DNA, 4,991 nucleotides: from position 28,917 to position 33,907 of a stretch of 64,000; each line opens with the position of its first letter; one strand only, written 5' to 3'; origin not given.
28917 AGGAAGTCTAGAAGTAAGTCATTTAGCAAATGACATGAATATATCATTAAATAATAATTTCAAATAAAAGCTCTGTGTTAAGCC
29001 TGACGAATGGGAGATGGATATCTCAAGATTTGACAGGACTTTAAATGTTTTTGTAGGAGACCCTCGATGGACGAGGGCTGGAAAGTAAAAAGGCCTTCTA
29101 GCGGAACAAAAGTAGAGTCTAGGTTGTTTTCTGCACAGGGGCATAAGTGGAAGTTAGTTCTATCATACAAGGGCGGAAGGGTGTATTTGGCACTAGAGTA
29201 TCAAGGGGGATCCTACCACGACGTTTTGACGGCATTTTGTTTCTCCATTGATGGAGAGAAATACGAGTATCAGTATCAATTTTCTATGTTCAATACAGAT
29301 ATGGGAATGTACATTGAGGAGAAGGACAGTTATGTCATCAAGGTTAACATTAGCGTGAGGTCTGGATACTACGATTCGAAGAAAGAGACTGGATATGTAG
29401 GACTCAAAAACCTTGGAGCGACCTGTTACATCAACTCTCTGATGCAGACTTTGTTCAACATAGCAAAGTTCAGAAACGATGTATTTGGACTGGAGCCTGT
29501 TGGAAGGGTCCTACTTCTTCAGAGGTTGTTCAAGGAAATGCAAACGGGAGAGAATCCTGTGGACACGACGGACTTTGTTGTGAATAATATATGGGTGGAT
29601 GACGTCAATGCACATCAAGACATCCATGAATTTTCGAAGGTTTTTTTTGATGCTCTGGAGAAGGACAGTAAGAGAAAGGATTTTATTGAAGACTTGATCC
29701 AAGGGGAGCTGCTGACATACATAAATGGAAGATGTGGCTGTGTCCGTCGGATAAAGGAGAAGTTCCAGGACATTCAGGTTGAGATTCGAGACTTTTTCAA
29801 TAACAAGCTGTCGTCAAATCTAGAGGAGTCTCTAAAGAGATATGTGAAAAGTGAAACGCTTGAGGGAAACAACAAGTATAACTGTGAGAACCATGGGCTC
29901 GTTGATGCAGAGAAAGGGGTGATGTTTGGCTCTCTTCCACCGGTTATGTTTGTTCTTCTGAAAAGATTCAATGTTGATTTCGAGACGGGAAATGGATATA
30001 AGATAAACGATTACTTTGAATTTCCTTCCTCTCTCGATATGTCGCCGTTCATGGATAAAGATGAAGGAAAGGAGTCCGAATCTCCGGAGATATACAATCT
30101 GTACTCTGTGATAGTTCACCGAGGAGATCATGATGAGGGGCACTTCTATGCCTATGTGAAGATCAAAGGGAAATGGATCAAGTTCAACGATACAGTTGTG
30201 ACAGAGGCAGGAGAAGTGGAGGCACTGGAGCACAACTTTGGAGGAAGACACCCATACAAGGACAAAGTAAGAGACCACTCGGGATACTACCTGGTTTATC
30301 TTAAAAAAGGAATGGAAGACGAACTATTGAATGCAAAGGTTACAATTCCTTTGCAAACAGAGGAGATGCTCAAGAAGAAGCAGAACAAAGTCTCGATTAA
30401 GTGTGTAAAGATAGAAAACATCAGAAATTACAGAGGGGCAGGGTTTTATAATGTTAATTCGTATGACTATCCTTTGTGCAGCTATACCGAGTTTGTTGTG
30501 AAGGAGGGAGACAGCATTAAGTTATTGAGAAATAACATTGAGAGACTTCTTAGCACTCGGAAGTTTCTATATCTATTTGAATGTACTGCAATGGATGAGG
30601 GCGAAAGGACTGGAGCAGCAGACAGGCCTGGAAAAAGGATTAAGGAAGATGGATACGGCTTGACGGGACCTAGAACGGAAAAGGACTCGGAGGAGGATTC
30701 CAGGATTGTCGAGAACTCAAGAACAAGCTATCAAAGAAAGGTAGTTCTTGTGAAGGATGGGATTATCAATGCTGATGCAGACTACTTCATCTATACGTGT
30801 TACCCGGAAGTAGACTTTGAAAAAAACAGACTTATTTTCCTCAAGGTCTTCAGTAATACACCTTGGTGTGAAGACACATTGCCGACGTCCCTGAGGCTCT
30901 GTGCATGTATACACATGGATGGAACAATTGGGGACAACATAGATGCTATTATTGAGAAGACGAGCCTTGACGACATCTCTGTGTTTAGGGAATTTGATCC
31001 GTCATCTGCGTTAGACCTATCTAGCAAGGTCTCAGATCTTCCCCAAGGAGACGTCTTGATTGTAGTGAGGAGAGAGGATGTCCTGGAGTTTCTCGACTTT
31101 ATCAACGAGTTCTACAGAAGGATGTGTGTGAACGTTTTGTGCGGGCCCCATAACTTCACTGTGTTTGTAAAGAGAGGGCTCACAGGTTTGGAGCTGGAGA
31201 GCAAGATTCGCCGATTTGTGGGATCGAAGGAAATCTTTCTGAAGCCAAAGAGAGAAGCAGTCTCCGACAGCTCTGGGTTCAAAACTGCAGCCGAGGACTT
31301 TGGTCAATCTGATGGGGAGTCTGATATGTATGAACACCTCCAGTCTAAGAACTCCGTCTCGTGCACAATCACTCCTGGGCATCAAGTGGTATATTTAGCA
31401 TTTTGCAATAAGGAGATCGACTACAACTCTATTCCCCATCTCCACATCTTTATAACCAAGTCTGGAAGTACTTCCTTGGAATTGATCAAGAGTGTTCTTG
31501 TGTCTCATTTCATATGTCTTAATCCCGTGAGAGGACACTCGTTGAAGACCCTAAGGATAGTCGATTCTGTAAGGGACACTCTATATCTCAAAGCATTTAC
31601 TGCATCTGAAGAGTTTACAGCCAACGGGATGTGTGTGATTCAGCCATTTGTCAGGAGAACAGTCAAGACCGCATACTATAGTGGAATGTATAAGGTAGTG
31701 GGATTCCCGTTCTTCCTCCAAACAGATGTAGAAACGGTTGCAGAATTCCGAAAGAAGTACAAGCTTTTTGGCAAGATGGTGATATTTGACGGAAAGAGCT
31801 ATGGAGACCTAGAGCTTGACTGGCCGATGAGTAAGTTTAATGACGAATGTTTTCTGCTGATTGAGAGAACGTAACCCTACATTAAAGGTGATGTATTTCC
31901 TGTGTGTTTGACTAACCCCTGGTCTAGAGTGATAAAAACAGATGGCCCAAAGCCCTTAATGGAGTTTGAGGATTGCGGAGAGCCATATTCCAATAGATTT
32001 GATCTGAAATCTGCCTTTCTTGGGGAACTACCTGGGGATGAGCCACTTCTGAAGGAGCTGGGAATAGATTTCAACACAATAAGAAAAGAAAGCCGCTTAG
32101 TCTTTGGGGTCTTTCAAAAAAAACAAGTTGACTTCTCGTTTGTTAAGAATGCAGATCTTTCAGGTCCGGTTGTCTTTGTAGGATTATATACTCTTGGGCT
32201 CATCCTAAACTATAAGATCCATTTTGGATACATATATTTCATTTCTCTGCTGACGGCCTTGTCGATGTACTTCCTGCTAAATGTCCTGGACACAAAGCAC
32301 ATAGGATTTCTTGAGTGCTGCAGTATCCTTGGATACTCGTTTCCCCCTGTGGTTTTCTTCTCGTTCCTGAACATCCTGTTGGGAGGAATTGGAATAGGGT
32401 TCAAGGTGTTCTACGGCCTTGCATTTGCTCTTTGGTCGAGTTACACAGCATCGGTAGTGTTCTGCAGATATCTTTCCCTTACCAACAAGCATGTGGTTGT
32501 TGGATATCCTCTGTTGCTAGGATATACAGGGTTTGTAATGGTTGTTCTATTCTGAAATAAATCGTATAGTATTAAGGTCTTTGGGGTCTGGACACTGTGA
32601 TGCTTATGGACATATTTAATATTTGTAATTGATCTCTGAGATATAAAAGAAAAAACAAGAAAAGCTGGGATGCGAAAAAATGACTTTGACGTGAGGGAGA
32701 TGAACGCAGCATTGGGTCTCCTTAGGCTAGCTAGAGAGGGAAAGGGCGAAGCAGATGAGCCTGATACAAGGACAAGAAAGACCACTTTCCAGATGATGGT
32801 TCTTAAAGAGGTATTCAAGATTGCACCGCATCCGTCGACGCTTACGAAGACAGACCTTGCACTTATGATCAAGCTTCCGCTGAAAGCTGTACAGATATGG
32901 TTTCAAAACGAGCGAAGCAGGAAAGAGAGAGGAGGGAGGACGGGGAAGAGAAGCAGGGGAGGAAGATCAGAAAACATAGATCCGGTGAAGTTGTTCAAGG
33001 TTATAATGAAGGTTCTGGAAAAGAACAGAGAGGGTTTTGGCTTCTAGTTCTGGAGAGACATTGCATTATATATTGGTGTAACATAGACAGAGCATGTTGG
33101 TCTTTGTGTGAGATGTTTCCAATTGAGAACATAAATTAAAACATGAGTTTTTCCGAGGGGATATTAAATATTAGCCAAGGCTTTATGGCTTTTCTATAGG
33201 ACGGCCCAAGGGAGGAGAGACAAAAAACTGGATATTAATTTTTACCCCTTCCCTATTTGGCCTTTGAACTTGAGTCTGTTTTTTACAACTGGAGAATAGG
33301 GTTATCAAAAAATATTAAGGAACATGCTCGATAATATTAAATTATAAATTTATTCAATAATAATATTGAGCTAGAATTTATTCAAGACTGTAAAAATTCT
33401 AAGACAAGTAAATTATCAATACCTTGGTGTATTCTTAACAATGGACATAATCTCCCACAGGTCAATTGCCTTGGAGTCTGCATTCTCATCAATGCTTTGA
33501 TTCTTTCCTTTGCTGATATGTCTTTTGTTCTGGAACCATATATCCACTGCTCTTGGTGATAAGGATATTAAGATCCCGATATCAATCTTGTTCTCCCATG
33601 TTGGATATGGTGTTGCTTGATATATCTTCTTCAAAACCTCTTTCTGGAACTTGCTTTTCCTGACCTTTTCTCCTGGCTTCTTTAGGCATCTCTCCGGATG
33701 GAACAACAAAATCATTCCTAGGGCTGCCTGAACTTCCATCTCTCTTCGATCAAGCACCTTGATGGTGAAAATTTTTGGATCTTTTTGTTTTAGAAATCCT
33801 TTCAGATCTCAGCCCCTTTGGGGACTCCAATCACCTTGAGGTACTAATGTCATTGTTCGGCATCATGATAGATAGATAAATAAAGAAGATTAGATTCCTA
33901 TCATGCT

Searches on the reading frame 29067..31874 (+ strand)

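Call 7: search_protein_families(library=pfam, proteins=[window:29067-31874:+], max_evalue=0.01)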
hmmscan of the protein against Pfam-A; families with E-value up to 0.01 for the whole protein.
window:29067-31874:+ (935 aa): 2 families
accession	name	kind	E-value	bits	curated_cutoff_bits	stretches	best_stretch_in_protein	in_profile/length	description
PF00443.35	UCH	-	2.5e-43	148.9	23.9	1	111-411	1-254/254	Ubiquitin carboxyl-terminal hydrolase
PF13423.12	UCH_1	-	6.2e-13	49.5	22.2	1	181-378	94-317/317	Ubiquitin carboxyl-terminal hydrolase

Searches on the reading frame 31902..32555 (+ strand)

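Call 7: search_protein_families(library=pfam, proteins=[window:31902-32555:+], max_evalue=0.01)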
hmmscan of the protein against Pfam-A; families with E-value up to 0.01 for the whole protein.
window:31902-32555:+ (217 aa): 1 family
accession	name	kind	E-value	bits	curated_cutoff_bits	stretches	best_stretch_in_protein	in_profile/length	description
PF04893.22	Yip1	-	3.5e-06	27.4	28.6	1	83-213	18-172/173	Yip1 domain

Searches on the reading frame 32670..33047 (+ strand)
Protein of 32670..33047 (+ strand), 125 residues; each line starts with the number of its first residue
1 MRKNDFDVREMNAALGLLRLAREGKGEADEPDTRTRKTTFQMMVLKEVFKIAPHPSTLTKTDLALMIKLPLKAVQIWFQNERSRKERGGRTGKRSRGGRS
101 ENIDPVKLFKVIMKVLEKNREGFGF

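Call 7: search_protein_families(library=pfam, proteins=[window:32670-33047:+], max_evalue=0.01)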
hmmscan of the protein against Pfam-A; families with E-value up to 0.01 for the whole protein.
window:32670-33047:+ (125 aa): 2 families
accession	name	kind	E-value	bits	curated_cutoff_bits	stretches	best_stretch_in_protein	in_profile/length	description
PF00046.35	Homeodomain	-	2.4e-13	50.1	22.9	1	33-85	3-55/57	Homeodomain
PF05920.17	Homeobox_KN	-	0.0027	18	24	1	53-84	9-40/40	Homeobox KN domain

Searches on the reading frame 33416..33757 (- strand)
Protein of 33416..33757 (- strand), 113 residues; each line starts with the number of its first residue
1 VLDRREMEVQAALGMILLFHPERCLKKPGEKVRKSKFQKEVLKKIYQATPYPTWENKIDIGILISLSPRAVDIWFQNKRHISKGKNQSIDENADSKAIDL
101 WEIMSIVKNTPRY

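Call 7: search_protein_families(library=pfam, proteins=[window:33416-33757:-], max_evalue=0.01)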
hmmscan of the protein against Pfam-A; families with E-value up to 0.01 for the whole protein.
window:33416-33757:- (113 aa): 2 families
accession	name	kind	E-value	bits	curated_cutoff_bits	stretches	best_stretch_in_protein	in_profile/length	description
PF00046.35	Homeodomain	-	1.6e-10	41.1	22.9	1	32-80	5-53/57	Homeodomain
PF05920.17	Homeobox_KN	-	0.0011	19.3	24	1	48-79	7-38/40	Homeobox KN domain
